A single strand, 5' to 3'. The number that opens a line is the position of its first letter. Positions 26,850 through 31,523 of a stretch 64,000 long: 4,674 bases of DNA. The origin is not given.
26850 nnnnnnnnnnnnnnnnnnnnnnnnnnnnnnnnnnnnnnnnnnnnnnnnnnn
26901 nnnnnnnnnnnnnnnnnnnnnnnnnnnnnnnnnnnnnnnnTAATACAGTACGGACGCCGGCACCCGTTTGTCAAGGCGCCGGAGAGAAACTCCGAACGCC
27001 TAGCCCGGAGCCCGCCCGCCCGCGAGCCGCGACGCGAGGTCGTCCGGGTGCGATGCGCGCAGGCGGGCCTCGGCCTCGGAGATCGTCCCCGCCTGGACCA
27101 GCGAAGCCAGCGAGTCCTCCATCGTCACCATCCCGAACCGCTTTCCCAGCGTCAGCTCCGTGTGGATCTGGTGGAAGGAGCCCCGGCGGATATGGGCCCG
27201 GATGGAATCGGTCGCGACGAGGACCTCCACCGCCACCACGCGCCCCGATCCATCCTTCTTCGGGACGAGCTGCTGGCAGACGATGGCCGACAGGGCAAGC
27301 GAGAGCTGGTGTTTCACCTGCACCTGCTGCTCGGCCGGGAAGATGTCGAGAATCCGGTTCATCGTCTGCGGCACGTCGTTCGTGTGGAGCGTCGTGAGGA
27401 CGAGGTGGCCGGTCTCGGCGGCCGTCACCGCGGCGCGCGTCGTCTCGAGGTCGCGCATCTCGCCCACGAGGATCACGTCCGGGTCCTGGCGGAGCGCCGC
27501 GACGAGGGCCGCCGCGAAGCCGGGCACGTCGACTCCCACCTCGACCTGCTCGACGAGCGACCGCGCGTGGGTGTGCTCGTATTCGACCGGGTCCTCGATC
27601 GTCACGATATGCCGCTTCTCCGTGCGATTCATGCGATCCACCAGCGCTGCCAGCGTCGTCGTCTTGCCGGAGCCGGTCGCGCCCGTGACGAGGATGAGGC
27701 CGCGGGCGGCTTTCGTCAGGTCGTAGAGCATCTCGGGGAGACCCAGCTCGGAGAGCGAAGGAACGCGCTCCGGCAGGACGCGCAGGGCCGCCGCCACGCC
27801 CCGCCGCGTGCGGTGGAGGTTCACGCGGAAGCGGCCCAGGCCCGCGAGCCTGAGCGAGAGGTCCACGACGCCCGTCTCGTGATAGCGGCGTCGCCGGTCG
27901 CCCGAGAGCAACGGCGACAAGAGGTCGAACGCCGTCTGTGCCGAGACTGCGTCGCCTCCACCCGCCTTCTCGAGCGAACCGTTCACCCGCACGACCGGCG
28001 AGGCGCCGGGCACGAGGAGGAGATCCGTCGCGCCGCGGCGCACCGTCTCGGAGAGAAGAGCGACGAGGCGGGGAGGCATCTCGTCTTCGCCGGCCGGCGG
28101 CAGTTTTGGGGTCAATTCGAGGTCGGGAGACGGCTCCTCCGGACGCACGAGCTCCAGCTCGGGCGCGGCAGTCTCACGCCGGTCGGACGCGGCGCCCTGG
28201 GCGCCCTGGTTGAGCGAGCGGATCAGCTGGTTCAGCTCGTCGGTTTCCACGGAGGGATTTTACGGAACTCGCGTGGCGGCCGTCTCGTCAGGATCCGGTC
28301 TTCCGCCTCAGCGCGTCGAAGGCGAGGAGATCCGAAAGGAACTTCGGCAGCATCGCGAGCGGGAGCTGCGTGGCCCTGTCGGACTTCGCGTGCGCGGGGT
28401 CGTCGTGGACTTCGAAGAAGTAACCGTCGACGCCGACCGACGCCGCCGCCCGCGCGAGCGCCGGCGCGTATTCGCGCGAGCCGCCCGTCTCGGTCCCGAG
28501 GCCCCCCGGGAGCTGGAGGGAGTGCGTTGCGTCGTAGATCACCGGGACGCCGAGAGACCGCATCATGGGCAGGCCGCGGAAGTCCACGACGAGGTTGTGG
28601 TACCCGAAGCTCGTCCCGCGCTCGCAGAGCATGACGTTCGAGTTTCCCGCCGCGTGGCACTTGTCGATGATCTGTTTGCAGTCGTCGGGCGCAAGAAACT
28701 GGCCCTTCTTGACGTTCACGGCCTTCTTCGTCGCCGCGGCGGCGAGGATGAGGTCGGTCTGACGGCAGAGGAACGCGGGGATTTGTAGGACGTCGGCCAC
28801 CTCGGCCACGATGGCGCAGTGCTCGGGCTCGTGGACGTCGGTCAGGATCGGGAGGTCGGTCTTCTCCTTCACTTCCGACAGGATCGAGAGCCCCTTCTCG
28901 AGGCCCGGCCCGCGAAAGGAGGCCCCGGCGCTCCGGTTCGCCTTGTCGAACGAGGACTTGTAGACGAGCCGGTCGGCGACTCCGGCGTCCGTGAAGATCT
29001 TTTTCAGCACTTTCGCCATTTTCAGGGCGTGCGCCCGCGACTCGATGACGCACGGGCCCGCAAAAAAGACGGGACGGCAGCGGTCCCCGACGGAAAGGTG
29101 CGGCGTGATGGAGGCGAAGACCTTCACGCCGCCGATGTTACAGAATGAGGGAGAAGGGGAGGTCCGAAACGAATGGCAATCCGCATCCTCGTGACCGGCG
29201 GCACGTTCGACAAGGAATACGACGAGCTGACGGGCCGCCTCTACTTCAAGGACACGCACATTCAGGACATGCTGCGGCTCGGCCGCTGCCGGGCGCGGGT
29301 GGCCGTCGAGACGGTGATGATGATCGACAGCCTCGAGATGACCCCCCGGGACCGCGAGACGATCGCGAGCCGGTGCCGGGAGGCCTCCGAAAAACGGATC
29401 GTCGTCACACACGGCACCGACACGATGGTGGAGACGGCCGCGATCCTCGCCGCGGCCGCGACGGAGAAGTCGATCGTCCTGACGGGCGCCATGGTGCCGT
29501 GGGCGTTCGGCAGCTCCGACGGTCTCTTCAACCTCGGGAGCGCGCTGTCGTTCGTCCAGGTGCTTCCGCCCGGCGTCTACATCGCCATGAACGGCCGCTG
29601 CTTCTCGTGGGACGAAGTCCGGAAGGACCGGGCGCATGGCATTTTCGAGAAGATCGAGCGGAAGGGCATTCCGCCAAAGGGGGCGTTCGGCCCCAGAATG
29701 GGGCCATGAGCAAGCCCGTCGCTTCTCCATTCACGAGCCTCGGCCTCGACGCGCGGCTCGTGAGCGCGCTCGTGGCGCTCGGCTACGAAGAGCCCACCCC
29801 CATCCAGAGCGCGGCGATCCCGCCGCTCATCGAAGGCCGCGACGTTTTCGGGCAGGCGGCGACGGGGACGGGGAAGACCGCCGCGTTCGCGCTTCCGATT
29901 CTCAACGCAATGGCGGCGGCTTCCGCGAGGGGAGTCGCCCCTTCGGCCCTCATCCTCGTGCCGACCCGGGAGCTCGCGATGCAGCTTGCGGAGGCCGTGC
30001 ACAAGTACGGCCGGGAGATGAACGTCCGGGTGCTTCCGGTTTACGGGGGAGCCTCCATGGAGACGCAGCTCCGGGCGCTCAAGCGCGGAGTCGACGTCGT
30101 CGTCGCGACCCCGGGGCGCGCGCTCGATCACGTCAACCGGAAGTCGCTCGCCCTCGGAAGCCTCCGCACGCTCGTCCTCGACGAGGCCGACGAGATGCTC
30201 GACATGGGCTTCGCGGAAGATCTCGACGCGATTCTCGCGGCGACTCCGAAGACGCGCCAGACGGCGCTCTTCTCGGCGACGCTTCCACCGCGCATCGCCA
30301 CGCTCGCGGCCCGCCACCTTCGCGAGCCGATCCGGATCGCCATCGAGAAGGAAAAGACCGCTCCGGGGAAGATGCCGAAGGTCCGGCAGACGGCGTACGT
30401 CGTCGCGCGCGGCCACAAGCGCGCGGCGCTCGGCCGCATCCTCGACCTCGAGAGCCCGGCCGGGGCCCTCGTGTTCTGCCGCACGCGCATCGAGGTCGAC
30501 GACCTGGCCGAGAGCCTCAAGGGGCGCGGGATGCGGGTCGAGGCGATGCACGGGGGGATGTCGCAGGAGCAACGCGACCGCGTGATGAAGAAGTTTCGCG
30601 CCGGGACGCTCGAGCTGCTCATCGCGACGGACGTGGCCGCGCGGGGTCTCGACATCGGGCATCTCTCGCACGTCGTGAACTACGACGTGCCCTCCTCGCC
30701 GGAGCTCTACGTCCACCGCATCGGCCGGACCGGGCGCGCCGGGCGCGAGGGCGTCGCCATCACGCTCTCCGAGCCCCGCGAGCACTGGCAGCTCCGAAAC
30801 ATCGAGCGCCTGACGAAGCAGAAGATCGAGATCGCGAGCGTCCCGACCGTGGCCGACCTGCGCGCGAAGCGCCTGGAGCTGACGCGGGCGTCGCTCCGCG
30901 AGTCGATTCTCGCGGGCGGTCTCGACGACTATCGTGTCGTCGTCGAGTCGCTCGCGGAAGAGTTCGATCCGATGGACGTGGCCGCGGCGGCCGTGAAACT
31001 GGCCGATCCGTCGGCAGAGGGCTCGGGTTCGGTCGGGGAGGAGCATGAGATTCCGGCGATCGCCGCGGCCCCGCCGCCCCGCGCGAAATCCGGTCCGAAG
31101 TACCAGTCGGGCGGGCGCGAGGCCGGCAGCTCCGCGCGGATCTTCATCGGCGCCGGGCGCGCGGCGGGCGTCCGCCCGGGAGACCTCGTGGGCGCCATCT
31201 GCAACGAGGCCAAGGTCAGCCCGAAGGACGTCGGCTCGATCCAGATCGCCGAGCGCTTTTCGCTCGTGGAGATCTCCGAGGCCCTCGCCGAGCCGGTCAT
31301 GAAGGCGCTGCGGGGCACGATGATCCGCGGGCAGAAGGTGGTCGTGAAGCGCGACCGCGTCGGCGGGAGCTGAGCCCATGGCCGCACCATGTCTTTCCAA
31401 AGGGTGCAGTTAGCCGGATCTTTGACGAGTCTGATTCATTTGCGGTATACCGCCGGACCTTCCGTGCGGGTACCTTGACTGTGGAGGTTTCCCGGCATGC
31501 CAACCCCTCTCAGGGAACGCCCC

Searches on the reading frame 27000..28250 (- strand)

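Call 69: search_protein_families(library=ncbifam, proteins=[window:27000-28250:-], max_evalue=0.00001)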
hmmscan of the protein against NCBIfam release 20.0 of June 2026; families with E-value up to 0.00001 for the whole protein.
window:27000-28250:- (416 aa): 17 families
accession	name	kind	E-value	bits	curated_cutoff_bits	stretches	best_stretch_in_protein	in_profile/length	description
TIGR01420.1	pilT_fam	subfamily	9.3e-123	409.8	319.1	1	62-404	2-343/343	PilT/PilU family type 4a pilus ATPase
TIGR02525.1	plasmid_TraJ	equivalog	2.6e-51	174.7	368.3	1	146-396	112-364/372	plasmid transfer ATPase TraJ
TIGR02533.1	type_II_gspE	equivalog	6.2e-44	150.5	630.25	1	142-303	196-359/486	type II secretion system ATPase GspE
TIGR02538.1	type_IV_pilB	equivalog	1.1e-42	146.5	675.65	1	122-304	249-433/564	type IV-A pilus assembly ATPase PilB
NF041000.1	ATPase_ComGA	equivalog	3e-40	137.9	300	1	173-330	118-266/267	competence type IV pilus ATPase ComGA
TIGR02524.1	dot_icm_DotB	equivalog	5.9e-40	137.6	463.3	1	149-365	100-320/358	Dot/Icm type IV secretion system ATPase DotB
NF007755.0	PRK10436.1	equivalog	1.6e-38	132.5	617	1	121-339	152-365/465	type II secretion system protein GspE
NF053534.1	T4PilAsmATPsTfpB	equivalog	2.8e-36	125.1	850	1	165-303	314-452/584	type IV pilus assembly ATPase TfpB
NF058587.1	archaellum_moto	equivalog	5.8e-19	68.2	550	1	186-301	278-394/527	archaellum flagellar ATPase motor FlaI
TIGR02788.1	VirB11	equivalog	1.4e-16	60.5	249.95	1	182-309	143-271/308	P-type DNA transfer ATPase VirB11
TIGR02782.1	TrbB_P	equivalog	2.3e-16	60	304.55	1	181-340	134-288/303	P-type conjugative transfer ATPase TrbB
TIGR03819.1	heli_sec_ATPase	hypoth_equivalog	6.9e-14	51.8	373.15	1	149-325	137-324/340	TadA family conjugal transfer-associated ATPase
NF010469.0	PRK13894.1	subfamily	3.3e-13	49.7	508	1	184-304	150-268/320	conjugal transfer ATPase TrbB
NF010425.0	PRK13851.1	equivalog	3e-12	46.1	461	1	181-350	160-331/344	type IV secretion system protein VirB11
NF053672.1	bindosome_BasE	exception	3.9e-11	42.4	1000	1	182-318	269-406/512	bindosome assembly system ATPase subunit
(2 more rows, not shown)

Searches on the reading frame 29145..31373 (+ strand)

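Call 69: search_protein_families(library=ncbifam, proteins=[window:29145-31373:+], max_evalue=0.00001)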
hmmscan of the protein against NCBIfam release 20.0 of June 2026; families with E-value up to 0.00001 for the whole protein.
window:29145-31373:+ (742 aa): 34 families (the best 25 are shown)
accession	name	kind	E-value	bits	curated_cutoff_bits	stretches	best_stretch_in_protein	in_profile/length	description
NF053631.1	RNA_helic_CshA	equivalog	1.6e-144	482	646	1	196-620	1-419/434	degradosome RNA helicase CshA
NF008744.0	PRK11776.1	equivalog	5.2e-136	453.9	524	2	194-584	4-388/460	ATP-dependent RNA helicase DbpA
NF008642.0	PRK11634.1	equivalog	2e-121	406.4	989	1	194-727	6-549/628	DEAD/DEAH family ATP-dependent RNA helicase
NF053710.1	RNA_heli_RhlE2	exception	2.3e-109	366.6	925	1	196-562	3-373/635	RNA helicase RhlE2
NF053711.1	RNA_heli_RhlE1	exception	6.7e-109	364.5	750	1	196-563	3-369/434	RNA helicase RhlE1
NF007882.0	PRK10590.1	equivalog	1e-106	357.6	743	1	196-566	3-373/456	ATP-dependent RNA helicase RhlE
NF053636.1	DDHlcsCsdAPsy1082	equivalog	1.3e-106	357.1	890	1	196-569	5-374/512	DEAD/DEAH box helicase CsdA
NF008394.0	PRK11192.1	equivalog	7e-104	348.1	507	1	195-564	4-373/441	ATP-dependent RNA helicase SrmB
NF003419.0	PRK04837.1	equivalog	8.3e-88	294.9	588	1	195-566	10-384/424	ATP-dependent RNA helicase RhlB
NF003390.0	PRK04537.1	equivalog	3.1e-87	293.9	732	1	195-568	10-387/572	ATP-dependent RNA helicase RhlB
NF002340.1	PRK01297.1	equivalog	1e-82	277.9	564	1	196-561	3-372/372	ATP-dependent RNA helicase RhlB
TIGR01389.1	recQ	equivalog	1e-20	73.8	640.2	1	419-553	205-340/591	DNA helicase RecQ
TIGR04121.1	DEXH_lig_assoc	equivalog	1.6e-18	65.8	850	1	217-535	14-349/804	ligase-associated DNA damage response DEXH box helicase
TIGR00614.1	recQ_fam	subfamily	5.5e-18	65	219.8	1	441-553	229-341/470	RecQ family ATP-dependent DNA helicase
NF008279.0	PRK11057.1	equivalog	1.6e-17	63.2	1015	1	439-553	237-351/608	ATP-dependent DNA helicase RecQ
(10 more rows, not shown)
